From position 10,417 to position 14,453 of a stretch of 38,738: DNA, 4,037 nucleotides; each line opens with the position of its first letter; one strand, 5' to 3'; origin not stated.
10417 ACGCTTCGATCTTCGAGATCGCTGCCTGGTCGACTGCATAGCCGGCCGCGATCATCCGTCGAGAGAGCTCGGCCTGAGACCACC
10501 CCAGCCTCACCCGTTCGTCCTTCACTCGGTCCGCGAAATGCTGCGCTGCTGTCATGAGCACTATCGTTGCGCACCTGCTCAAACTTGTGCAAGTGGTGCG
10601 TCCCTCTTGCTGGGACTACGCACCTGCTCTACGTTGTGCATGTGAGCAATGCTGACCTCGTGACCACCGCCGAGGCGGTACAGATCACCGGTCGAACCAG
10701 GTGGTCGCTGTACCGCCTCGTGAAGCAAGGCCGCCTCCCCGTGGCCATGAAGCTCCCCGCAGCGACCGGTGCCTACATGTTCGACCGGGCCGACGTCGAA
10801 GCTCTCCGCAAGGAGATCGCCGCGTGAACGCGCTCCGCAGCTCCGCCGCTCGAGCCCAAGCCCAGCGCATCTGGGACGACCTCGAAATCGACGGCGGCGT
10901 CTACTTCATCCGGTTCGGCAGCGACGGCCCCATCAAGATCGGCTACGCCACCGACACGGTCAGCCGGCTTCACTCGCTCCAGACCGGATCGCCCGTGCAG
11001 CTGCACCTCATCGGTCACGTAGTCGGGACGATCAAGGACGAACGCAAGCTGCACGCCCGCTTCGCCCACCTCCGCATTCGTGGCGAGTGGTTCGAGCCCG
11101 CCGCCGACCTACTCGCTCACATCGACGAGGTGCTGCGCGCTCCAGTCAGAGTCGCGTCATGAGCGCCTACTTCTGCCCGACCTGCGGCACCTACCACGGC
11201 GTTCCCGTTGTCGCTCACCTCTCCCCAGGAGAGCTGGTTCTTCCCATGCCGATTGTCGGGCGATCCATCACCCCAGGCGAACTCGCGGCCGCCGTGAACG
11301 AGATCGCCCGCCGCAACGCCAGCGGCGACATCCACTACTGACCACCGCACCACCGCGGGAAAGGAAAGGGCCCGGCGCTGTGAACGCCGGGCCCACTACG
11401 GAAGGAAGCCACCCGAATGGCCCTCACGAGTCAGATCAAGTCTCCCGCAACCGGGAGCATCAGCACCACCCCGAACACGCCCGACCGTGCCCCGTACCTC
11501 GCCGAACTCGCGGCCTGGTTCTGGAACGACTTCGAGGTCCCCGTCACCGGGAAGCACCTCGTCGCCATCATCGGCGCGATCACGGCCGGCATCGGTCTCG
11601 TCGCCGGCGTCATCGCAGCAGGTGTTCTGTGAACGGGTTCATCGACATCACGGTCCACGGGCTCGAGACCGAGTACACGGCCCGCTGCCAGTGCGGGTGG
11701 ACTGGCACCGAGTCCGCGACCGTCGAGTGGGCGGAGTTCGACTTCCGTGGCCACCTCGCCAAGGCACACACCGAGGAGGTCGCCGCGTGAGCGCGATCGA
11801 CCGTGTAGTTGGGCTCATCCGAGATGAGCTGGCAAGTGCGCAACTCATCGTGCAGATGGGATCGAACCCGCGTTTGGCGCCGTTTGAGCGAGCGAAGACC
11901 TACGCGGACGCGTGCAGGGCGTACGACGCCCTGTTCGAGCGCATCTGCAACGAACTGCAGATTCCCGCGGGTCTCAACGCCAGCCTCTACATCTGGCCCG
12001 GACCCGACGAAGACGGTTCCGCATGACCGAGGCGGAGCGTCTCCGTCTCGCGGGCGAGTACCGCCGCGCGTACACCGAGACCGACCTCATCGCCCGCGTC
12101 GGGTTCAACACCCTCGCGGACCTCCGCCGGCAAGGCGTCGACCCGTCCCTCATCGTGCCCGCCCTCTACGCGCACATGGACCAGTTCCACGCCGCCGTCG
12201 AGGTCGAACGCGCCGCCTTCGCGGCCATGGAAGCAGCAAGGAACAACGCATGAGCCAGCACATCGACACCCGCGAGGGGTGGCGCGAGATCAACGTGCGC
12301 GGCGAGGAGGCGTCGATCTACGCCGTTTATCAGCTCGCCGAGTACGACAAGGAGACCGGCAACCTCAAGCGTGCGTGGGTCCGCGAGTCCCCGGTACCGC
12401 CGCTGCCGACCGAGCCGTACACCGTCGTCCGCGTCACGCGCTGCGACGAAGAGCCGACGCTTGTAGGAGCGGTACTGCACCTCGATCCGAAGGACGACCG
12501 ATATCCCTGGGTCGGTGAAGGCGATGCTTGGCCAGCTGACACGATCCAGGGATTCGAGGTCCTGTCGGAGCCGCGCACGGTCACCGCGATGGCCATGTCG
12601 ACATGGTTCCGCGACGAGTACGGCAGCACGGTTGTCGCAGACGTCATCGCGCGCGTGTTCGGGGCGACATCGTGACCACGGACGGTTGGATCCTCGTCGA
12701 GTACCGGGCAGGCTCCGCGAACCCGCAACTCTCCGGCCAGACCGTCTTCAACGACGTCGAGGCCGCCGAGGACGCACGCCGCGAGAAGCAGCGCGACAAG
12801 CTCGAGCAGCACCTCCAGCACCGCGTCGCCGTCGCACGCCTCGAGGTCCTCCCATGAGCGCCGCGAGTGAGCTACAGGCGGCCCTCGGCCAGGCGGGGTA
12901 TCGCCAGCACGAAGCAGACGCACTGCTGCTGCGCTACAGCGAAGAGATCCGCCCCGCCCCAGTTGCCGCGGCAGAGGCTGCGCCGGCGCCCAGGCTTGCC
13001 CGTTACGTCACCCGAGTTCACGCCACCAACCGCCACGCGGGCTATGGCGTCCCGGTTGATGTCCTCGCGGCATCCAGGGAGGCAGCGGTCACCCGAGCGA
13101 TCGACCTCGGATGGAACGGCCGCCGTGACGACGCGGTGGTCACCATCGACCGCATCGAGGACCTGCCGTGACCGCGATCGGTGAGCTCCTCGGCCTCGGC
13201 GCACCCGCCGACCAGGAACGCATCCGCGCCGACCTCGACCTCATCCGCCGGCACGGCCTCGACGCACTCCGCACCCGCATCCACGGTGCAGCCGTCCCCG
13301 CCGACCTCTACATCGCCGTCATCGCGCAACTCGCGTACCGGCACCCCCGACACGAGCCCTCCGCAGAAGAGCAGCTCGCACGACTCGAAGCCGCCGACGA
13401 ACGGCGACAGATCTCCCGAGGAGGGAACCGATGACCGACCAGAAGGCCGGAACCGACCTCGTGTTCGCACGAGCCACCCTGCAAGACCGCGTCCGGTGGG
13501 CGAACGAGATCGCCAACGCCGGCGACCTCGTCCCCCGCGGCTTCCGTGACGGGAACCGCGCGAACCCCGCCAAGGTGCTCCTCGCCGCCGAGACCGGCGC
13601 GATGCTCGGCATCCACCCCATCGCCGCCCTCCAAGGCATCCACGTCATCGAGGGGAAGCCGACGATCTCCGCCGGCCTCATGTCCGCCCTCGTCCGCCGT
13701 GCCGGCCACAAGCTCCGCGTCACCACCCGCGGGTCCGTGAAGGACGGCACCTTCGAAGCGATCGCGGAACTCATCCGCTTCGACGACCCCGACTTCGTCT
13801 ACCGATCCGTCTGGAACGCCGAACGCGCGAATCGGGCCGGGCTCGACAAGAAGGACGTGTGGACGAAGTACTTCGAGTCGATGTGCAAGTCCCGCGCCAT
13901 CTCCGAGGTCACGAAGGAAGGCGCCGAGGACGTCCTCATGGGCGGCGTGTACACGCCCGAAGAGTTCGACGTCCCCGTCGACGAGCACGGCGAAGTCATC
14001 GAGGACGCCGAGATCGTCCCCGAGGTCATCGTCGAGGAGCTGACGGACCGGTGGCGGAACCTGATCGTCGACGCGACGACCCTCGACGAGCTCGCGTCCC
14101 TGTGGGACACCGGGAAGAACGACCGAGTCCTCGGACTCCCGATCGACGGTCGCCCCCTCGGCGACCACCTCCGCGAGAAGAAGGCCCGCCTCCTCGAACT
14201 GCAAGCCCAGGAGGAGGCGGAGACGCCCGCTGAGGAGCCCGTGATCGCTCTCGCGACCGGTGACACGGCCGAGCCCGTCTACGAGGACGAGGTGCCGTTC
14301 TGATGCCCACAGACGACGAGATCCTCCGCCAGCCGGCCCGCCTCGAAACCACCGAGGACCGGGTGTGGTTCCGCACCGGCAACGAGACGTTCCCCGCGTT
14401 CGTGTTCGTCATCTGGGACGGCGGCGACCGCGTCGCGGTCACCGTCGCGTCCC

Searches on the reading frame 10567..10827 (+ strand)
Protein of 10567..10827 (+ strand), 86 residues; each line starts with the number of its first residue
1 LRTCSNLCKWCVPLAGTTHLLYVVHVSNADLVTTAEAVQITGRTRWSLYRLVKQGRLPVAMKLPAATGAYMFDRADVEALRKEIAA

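Call 61: search_protein_families(library=phrogs, proteins=[window:10567-10827:+], max_evalue=0.0001)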
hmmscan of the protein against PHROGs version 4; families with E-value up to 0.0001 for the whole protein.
window:10567-10827:+ (86 aa): 1 family
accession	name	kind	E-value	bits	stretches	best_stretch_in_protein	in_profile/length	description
phrog_66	-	integration and excision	3.3e-07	31.3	1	28-83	90-142/412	excisionase and transcriptional regulator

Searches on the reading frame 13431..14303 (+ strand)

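Call 61: search_protein_families(library=phrogs, proteins=[window:13431-14303:+], max_evalue=0.0001)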
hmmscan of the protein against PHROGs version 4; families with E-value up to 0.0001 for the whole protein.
window:13431-14303:+ (290 aa): 2 families
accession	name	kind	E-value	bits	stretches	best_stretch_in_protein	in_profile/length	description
phrog_561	-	DNA, RNA and nucleotide metabolism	3.4e-24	87.1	1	10-200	295-490/633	RecT-like ssDNA annealing protein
phrog_4171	-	DNA, RNA and nucleotide metabolism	1.2e-18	69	1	18-249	41-252/392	RecT-like ssDNA annealing protein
